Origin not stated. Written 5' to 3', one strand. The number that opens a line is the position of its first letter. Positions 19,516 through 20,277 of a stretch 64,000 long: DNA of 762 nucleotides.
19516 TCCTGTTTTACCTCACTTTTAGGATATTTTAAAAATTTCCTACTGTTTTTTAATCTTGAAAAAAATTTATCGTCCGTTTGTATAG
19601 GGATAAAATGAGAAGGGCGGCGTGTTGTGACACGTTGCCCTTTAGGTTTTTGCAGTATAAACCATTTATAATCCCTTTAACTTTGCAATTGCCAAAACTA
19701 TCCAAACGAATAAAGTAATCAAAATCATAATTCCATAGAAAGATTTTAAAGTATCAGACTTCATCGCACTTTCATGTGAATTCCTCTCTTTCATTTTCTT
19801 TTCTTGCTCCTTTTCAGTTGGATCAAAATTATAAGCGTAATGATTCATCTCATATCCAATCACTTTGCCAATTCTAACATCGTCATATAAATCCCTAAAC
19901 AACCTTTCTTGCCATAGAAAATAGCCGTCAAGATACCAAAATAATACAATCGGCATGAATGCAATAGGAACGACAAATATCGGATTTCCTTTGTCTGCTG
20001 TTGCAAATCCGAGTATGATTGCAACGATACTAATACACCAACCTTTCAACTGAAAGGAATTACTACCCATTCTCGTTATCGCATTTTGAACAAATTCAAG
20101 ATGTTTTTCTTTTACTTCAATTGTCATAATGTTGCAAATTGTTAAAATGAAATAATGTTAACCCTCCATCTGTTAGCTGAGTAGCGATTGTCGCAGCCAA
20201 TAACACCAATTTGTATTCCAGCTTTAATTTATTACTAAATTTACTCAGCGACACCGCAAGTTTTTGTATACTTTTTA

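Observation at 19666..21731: Candidate undescribed defence operon: TIR-like protein + 177 aa helical protein + 153 aa 3-TM protein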

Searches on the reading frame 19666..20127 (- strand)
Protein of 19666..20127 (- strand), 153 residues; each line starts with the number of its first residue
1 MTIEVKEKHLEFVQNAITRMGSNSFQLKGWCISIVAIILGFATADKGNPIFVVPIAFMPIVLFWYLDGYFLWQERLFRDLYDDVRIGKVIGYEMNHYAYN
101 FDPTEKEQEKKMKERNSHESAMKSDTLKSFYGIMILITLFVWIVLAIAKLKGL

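Call 3: search_protein_families(library=pfam, proteins=[window:19666-20127:-], max_evalue=1)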
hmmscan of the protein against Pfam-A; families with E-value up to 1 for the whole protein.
window:19666-20127:- (153 aa): 2 families
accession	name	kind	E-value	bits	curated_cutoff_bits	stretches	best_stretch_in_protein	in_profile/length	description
PF10028.14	DUF2270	-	0.0068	16.5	25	1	29-115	23-101/184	Predicted integral membrane protein (DUF2270)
PF07281.17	INSIG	-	0.082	12.9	28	1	101-151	59-109/211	Insulin-induced protein (INSIG)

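Call 4: search_protein_families(library=padloc, proteins=[window:19666-20127:-], max_evalue=1)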
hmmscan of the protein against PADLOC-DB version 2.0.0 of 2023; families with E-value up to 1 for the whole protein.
window:19666-20127:- (153 aa): 4 families
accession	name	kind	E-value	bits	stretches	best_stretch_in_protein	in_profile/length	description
PDLC04686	PDC-M50A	-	8.1e-38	127.7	1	5-144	4-131/134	-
PDLC04685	PDC-M50A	-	5.5e-31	105.5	1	4-144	3-128/130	-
PDLC04687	PDC-M50A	-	9e-19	65.9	1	5-97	11-104/144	-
PDLC04684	PDC-M50A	-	1.2e-18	66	1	9-143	17-139/159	-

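Call 5: search_protein_families(library=ncbifam, proteins=[window:19666-20127:-], max_evalue=1)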
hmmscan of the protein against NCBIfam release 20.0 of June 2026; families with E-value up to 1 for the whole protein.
window:19666-20127:- (153 aa): 1 family
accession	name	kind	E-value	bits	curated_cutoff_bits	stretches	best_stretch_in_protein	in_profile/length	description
NF012168.1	BlaI_of_BCL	exception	0.07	13.1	180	1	72-130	38-96/121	penicillinase repressor BlaI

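Call 7: find_homologous_proteins(query=window:19666-20127:-)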
Query window:19666-20127:- (153 aa): 459 proteins with E <= 0.001 among 480 candidates; the best 120 are listed.
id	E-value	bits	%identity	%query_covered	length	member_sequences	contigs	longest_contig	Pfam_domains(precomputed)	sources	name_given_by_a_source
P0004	7.5e-98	343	100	100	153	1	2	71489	-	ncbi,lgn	-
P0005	2.1e-26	111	43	92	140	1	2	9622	-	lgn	-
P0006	1.1e-25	108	47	90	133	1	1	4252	-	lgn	-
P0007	1.4e-25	108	46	91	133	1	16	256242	-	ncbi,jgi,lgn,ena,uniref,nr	ncbi:MAG: hypothetical protein UU73_C0002G0195 [Candidatus Daviesbacteria bacterium GW2011_GWA1_41_6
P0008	2.9e-25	107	42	88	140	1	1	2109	-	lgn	-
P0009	2.4e-24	104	45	91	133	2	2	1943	-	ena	-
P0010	2.5e-24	104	45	91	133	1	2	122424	-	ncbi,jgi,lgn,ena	-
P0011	3.8e-24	103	41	91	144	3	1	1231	-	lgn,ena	-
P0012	3.8e-24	103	48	84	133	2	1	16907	-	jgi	-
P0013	4.9e-24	103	45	91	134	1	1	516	-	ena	-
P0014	5.1e-24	103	46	91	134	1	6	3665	-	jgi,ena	-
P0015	7.4e-24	102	44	91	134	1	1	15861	-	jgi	-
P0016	8.4e-24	102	44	91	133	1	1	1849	-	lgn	-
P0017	9.2e-24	102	42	91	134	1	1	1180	-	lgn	-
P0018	1.2e-23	102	55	60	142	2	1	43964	-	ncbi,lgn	-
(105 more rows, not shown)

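Call 10: find_encoding_contigs(protein=P0007, flank=6000, max_places=6)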
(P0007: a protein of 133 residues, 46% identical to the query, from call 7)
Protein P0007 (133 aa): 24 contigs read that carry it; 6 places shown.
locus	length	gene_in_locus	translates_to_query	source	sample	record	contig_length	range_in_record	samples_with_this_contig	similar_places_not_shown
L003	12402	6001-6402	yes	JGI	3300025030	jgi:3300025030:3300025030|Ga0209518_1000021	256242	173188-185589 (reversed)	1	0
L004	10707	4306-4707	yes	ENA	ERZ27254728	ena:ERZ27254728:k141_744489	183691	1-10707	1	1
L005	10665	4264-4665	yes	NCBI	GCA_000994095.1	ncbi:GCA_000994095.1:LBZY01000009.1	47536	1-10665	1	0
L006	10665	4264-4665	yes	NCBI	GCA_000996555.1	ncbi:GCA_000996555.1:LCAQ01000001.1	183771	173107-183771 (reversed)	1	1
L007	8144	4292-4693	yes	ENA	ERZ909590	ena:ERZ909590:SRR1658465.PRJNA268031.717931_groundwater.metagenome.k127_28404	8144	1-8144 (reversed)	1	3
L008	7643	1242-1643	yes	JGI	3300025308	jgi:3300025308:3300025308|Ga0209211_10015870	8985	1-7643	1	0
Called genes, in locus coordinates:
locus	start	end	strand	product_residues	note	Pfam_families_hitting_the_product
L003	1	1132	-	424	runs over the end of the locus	PF06202:GDE_C, PF22422:MGH1-like_GH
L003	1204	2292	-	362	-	PF13439:Glyco_transf_4, PF13579:Glyco_trans_4_4 (weak), PF00534:Glycos_transf_1, PF13692:Glyco_trans_1_4, PF13524:Glyco_trans_1_2 (weak)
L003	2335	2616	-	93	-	-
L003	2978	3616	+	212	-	PF01726:LexA_DNA_bind, PF00717:Peptidase_S24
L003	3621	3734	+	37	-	-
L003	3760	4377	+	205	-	PF01726:LexA_DNA_bind, PF00717:Peptidase_S24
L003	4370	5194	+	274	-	PF02086:MethyltransfD12 (faint), PF01555:N6_N4_Mtase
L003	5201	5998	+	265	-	PF15515:MvaI_BcnI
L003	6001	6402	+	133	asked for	-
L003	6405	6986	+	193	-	PF08937:ThsB_TIR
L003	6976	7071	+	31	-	-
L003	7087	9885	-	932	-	PF03699:UPF0182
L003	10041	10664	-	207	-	PF09335:VTT_dom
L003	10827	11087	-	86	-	-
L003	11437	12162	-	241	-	-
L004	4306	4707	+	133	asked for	-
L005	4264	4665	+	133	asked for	-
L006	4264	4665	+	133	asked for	-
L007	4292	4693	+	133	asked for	-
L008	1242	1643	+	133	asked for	-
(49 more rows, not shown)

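Call 18: find_related_loci(query=A2, collection=genome_contigs, flank=6000)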
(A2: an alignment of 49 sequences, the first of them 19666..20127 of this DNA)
Query A2 (153 aa) in genome_contigs; peptide patterns used: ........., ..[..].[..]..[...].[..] (x = any residue, [..] = any of these).
599 stretches matched a pattern (row limit reached: there are more); 562 encode a relative of the query (tblastn E <= 1e-3); the best 80 are kept; 80 distinct loci.
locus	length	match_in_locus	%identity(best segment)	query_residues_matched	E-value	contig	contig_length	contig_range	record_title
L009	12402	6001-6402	44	1-142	5e-34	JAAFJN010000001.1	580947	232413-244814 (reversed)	MAG: Chitinophagales bacterium isolate bin49.metabat.b7b8b9.064 WN_Chitinophagales_10_scaffold_1, whole genome shotgun s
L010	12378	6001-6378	43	1-138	4e-30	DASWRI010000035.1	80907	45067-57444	MAG TPA_asm: Pyrinomonadaceae bacterium isolate SMAG_U3517 k141_409455, whole genome shotgun sequence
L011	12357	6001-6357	44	4-135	4e-30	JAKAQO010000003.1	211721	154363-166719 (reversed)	MAG: bacterium isolate YF2.bin79 NODE_21_length_211721_cov_5.683734, whole genome shotgun sequence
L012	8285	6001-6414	41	3-149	1e-29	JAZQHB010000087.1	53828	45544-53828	MAG: Acutalibacteraceae bacterium isolate T1900044629_TS20190095.MAGScoT_cleanbin_000012 SGB_997_k141_1376597, whole gen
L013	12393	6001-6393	38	4-145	3e-29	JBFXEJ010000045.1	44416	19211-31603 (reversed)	MAG: Desulfococcaceae bacterium isolate CA_2019_TPIn_113 NODE_2626_length_44416_cov_6.375014_TPIn, whole genome shotgun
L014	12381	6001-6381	44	3-140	3e-29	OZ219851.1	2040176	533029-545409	MAG: Opitutales bacterium isolate e4292735-b3b5-42df-bce3-ad3ef7a88f44 genome assembly, chromosome: 10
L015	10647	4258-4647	45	1-141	5e-29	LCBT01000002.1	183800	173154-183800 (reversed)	MAG: Candidatus Daviesbacteria bacterium GW2011_GWA1_41_61 UU73_C0002, whole genome shotgun sequence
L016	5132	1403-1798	42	3-141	2e-28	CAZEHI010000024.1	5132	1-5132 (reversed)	MAG TPA_asm: uncultured Candidatus Saccharibacteria bacterium isolate binchicken_co34_546 genome assembly, contig: NODE_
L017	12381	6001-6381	41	4-142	9e-29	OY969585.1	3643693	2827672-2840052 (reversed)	MAG: Ignavibacteriota bacterium isolate MFD03726.bin.c.11 genome assembly, chromosome: 1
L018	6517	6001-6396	39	1-142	2e-28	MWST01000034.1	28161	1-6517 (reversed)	MAG: Polyangiaceae bacterium UTPRO1 contig_15484, whole genome shotgun sequence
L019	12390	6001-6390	42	6-143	4e-28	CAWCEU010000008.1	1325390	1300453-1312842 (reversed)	MAG: uncultured proteobacterium isolate MFD09495.bin.1.52 genome assembly, contig: contig_7309, whole genome shotgun seq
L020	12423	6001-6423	38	1-152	6e-28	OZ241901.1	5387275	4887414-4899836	MAG: Gammaproteobacteria bacterium isolate 65898e9d-28f9-48af-9959-824c109e8cbf genome assembly, chromosome: 1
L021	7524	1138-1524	41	1-140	5e-28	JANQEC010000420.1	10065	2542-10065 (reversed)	MAG: Cyclobacteriaceae bacterium isolate PL23a_bin.113 k99_5540972, whole genome shotgun sequence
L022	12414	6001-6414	40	2-149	6e-28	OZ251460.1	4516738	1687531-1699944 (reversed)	MAG: Limisphaerales bacterium isolate 2f8dc77b-15da-45c1-ae04-c50d9079170f genome assembly, chromosome: 1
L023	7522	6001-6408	44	6-149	6e-28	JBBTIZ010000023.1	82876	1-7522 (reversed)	MAG: Planctomycetota bacterium isolate H41-bin223_1 H41_bin223_1_000000000023, whole genome shotgun sequence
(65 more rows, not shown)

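Call 27: search_protein_families(library=pfam, alignment_id=A3, max_evalue=0.001)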
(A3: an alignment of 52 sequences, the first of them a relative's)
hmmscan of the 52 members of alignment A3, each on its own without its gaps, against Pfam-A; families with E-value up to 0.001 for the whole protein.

A. member 1, L010:6451-7035:+ (195 aa): 0 families

B. families by the number of members that match (of 52 scanned): 24 families
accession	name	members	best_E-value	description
PF08937.16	ThsB_TIR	32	1.1e-29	Thoeris protein ThsB, TIR-like domain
PF13676.11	TIR_2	12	1.4e-11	TIR domain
PF10137.14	CAP12-PCTIR_TIR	3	4.8e-24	CAP12/Pycsar effector protein, TIR domain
PF18723.6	HMUDK_hel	1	3.5e-96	5-hmdU DNA kinase, helical domain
PF06224.18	AlkZ-like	1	6.6e-83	DNA glycosylase AlkZ-like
PF02384.22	N6_Mtase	1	8.9e-55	N-6 DNA Methylase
PF13304.12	AAA_21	1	4.7e-43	AAA domain, putative AbiEii toxin, Type IV TA system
PF04326.19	SLFN_AlbA_2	1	1.3e-24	Schlafen, AlbA_2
PF12161.14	HsdM_N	1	1e-23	HsdM N-terminal domain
PF13175.12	AAA_15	1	5.4e-16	AAA ATPase domain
PF12799.13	LRR_4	1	2.9e-13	Leucine Rich repeats (2 copies)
PF08477.19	Roc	1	4.6e-12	Ras of Complex, Roc, domain of DAPkinase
PF13855.12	LRR_8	1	3e-10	Leucine rich repeat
PF00071.28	Ras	1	2.6e-09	Ras family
PF02463.25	SMC_N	1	1.1e-07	RecF/RecN/SMC N terminal domain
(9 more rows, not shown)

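Call 28: search_protein_families(library=pfam, alignment_id=A4, max_evalue=0.001)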
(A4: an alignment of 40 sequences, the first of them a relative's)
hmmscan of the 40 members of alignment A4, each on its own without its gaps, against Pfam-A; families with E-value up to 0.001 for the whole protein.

A. member 1, L009:4571-5977:+ (469 aa): 3 families
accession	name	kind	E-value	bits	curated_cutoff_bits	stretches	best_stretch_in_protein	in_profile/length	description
PF01656.29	CbiA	-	6.6e-05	23.3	25.4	1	5-100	1-100/125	CobQ/CobB/MinD/ParA nucleotide binding domain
PF13614.12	AAA_31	-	0.00029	21.3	27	0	3-44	2-42/177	AAA domain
PF10609.15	ParA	-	0.00034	20.6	27.1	0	3-48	4-48/246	NUBPL iron-transfer P-loop NTPase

B. families by the number of members that match (of 40 scanned): 31 families (the first 25 are shown)
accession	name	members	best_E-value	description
PF08937.16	ThsB_TIR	11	5.4e-26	Thoeris protein ThsB, TIR-like domain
PF13676.11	TIR_2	7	2.5e-09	TIR domain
PF01420.25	Methylase_S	3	4.3e-23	Type I restriction modification DNA specificity domain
PF15515.12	MvaI_BcnI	1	4.1e-66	MvaI/BcnI restriction endonuclease family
PF02384.22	N6_Mtase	1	5.8e-29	N-6 DNA Methylase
PF00877.26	NLPC_P60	1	2.7e-23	NlpC/P60 family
PF08239.17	SH3_3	1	6.5e-21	Bacterial SH3 domain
PF12146.15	Hydrolase_4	1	1.8e-19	Serine aminopeptidase, S33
PF18348.7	SH3_16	1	1.7e-18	Bacterial dipeptidyl-peptidase Sh3 domain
PF00561.26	Abhydrolase_1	1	2.1e-14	alpha/beta hydrolase fold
PF07669.17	Eco57I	1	1.8e-10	Eco57I restriction-modification methylase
PF06347.19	SH3_4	1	1.8e-09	Bacterial SH3 domain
PF12697.13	Abhydrolase_6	1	6.6e-08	Alpha/beta hydrolase family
PF07691.17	PA14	1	4.8e-06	PA14 domain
PF01555.25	N6_N4_Mtase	1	5.4e-06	DNA methylase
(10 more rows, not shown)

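Call 31: predict_structure(alignment_id=A2)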
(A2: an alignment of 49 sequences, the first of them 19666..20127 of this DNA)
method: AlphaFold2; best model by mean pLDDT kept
length: 153 residues; sequences in the alignment: 49
mean_pLDDT: 86.6   pTM: 0.75
mean pLDDT of the five models: 86.6, 86.0, 85.8, 84.3, 83.7
residues with pLDDT >= 90: 91; 70-90: 42; 50-70: 17; < 50: 3
segments of 3 or more residues with pLDDT < 50: none
pLDDT, mean of each block of 10 residues (from residue 1): 85 95 96 96 83 94 96 91 79 54 64 81 94 97 93 86
secondary structure, 60 per line:
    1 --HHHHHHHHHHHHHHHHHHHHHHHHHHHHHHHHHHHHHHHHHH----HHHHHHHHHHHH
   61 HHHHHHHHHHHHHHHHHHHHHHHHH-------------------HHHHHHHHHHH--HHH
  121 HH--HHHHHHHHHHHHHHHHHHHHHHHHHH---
elements in order: H3-44 H49-85 H105-115 H118-122 H125-150

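Call 36: fold_search(model_id=the predicted structure, library=pdb)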
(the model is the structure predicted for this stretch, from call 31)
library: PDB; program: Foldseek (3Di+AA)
matches with E <= 10: 94; with E <= 0.001: 0
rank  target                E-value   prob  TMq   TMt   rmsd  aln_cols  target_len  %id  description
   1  6m6z_A                1.3e+00  0.33  0.38  0.29   9.2       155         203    9  A de novo designed transmembrane nanopore, TMH4C4 (released 2020-06-24)
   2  8a1g_C                1.4e+00  0.38  0.42  0.36  17.1       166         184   13  Structure of the SNX1-SNX5 complex (released 2023-06-14)
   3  9fqr_FA               1.8e+00  0.10  0.23  0.15  14.3       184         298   11  96-nm repeat of axonemal doublet microtubules from bovine sperm (released 2025-03-26)
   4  4tql_B                1.9e+00  0.12  0.28  0.19  21.0       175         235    8  Computationally designed three helix bundle (released 2014-10-15)
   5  8a1g_D                2.2e+00  0.28  0.42  0.36  15.3       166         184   11  Structure of the SNX1-SNX5 complex (released 2023-06-14)
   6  8v2q_A                2.2e+00  0.23  0.39  0.33  35.5       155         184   14  CHMP1B/IST1 ssRNA bound copolymer (released 2024-11-27)
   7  8ek4_B                2.5e+00  0.20  0.37  0.40   7.0       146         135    6  De novo designed ice-binding proteins from twist-constrained helices (released 2023-07-12)
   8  7rro_B0               2.5e+00  0.11  0.25  0.22  12.8       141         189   12  Structure of the 48-nm repeat doublet microtubule from bovine tracheal cilia (released 2021-10-27)
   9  5mlc_9                2.7e+00  0.18  0.32  0.43   7.7       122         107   11  Cryo-EM structure of the spinach chloroplast ribosome reveals the location of plastid-specific ribosomal proteins and  (released 2016-12-28)
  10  8abq_C                2.8e+00  0.23  0.42  0.36  19.9       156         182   10  Structure of the SNX1-SNX5 complex, Pt derivative (released 2023-06-21)
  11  4dci_B                3.1e+00  0.89  0.50  0.51   1.8        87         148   16  Crystal structure of unknown funciton protein from Synechococcus sp. WH 8102 (released 2012-02-01)
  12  4r61                  3.3e+00  0.14  0.35  0.38  13.2       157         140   11  Crystal structure of a rationally designed single-chain protein mimicking a trimeric gp41 N-terminal heptad-repeat regio (released 2014-12-10)
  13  8ek4_A                3.5e+00  0.15  0.36  0.40   7.1       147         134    6  De novo designed ice-binding proteins from twist-constrained helices (released 2023-07-12)
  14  9k7x_B                3.5e+00  0.13  0.22  0.34  19.3        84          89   10  Crystal structure of designed calcium-induced homotrimer C3-Ca1-DN*3-20 (released 2025-10-29)
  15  4dci_A                3.7e+00  0.82  0.49  0.51   2.7        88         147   16  Crystal structure of unknown funciton protein from Synechococcus sp. WH 8102 (released 2012-02-01)
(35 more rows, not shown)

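Call 58: search_protein_families(library=padloc, alignment_id=A3, max_evalue=0.00001)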
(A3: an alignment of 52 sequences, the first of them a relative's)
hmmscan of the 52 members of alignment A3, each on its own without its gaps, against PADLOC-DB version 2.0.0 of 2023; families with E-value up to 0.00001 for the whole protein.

A. member 1, L010:6451-7035:+ (195 aa): 1 family
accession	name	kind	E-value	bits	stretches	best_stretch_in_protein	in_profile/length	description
PDLC05036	PDC-S54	-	1.7e-45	154.2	1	4-190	5-189/410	-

B. families by the number of members that match (of 52 scanned): 99 families (the first 25 are shown)
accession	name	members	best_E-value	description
PDLC00433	ThsB1|ThsB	29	5.3e-74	TIR-like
PDLC04688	PDC-M50B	29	1.9e-66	-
PDLC00431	ThsB1|ThsB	28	4e-71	TIR-like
PDLC00418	ThsB1|ThsB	22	3.1e-84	TIR-like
PDLC00429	ThsB1|ThsB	10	7.3e-09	TIR-like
PDLC00731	Effector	3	5.6e-43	TIR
PDLC00732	Effector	3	2.4e-36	TIR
PDLC00729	Effector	3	6.1e-33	TIR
PDLC02371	PycTIR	3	1.6e-32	-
PDLC05005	PDC-S35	3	1.1e-08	-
PDLC05004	PDC-S35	3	2.3e-07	-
PDLC00428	ThsB1|ThsB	3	4.4e-07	TIR-like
PDLC05006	PDC-S35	3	4.5e-07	-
PDLC00425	ThsB1|ThsB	2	6.1e-51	TIR-like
PDLC00436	ThsB1|ThsB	2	8.8e-14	TIR-like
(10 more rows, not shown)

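Call 64: search_protein_families(library=pfam, alignment_id=A2, max_evalue=1)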
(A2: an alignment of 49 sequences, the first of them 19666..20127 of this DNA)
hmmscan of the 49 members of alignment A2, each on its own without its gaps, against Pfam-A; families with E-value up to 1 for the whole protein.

A. member 1, window:19666-20127:- (153 aa): 2 families
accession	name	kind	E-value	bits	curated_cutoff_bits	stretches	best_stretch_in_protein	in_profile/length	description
PF10028.14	DUF2270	-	0.0068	16.5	25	1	29-115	23-101/184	Predicted integral membrane protein (DUF2270)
PF07281.17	INSIG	-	0.082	12.9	28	1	101-151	59-109/211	Insulin-induced protein (INSIG)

B. families by the number of members that match (of 49 scanned): 30 families (the first 25 are shown)
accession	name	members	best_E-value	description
PF11683.13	DUF3278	13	4.2e-05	Protein of unknown function (DUF3278)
PF24838.2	8xMP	8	0.0022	Octameric membrane protein family (8xMP)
PF10028.14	DUF2270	6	0.0068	Predicted integral membrane protein (DUF2270)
PF04932.20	Wzy_C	4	0.0088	O-Antigen ligase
PF01452.22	Rota_NSP4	3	0.12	Rotavirus non structural protein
PF05814.16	Ac76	2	0.0044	Orf76 (Ac76)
PF11804.13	DUF3325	2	0.014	Protein of unknown function (DUF3325)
PF13038.11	DUF3899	2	0.029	Domain of unknown function (DUF3899)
PF05685.18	Uma2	2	0.057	Putative restriction endonuclease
PF23349.2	BBS7_hp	2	0.082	BBS7 hairpin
PF17304.8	OM14_C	2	0.18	Mitochondrial outer membrane protein OM14, C-terminal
PF08410.15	DUF1737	1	0.011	Domain of unknown function (DUF1737)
PF12291.15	DUF3623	1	0.035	Protein of unknown function (DUF3623)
PF12650.12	DUF3784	1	0.047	Domain of unknown function (DUF3784)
PF14798.11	Ca_hom_mod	1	0.048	Calcium homeostasis modulator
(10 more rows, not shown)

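Call 73: find_encoding_contigs(protein=P0004, flank=10000, max_places=2)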
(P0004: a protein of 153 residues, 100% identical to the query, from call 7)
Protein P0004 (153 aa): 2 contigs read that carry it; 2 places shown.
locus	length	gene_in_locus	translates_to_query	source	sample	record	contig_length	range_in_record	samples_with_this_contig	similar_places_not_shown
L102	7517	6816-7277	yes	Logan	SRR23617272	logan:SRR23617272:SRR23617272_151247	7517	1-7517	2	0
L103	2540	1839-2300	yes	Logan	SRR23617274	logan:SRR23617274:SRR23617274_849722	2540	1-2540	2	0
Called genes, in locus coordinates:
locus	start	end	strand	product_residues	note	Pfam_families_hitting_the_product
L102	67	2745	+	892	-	PF04851:ResIII, PF19778:RE_endonuc (weak), PF08722:Tn7_TnsA-like_N (faint)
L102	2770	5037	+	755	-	PF01555:N6_N4_Mtase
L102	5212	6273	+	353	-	-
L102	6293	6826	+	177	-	-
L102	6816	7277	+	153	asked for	-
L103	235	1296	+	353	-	-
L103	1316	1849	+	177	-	-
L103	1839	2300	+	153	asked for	-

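Call 80: search_protein_families(library=phrogs, proteins=[window:19666-20127:-], max_evalue=0.1)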
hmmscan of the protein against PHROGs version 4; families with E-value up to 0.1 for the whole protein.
window:19666-20127:- (153 aa): 3 families
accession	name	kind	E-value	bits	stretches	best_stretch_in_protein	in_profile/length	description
phrog_19896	-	unknown function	1.3e-32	114.1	1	3-143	3-132/135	-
phrog_8192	-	unknown function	0.014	16.5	1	85-119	4-36/52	-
phrog_5222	-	unknown function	0.038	15.2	1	77-131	8-60/66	-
